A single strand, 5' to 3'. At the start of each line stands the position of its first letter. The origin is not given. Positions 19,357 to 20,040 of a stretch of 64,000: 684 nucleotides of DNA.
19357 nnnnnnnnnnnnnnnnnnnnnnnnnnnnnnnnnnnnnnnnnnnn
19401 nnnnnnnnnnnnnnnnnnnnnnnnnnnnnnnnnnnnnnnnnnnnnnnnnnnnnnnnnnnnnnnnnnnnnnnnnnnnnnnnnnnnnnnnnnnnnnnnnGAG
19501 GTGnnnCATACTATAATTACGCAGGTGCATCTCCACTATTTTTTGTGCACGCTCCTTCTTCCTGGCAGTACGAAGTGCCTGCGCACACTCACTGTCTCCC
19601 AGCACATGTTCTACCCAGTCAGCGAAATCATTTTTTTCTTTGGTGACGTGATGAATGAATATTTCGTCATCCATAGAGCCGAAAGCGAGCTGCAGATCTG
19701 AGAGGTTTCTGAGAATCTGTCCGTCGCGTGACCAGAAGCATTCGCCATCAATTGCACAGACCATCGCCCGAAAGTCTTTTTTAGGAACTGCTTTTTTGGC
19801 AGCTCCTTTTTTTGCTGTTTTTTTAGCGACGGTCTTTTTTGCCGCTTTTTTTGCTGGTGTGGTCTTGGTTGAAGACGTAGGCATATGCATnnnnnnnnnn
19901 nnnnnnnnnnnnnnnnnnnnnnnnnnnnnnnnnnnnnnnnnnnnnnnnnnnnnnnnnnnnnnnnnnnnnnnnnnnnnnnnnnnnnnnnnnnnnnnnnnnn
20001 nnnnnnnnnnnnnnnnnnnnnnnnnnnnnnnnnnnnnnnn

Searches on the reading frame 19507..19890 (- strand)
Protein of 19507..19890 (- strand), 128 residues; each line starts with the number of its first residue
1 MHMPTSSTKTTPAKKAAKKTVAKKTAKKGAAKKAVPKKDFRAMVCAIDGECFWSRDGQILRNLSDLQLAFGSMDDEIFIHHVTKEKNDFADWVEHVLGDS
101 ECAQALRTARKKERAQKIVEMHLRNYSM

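Call 23: search_protein_families(library=pfam, proteins=[window:19507-19890:-], max_evalue=0.01)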
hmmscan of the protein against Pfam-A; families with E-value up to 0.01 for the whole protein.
window:19507-19890:- (128 aa): 1 family
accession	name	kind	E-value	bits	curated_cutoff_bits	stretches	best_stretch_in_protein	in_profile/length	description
PF19027.5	DUF5752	-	0.0027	17.5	23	1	84-109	55-80/208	Family of unknown function (DUF5752)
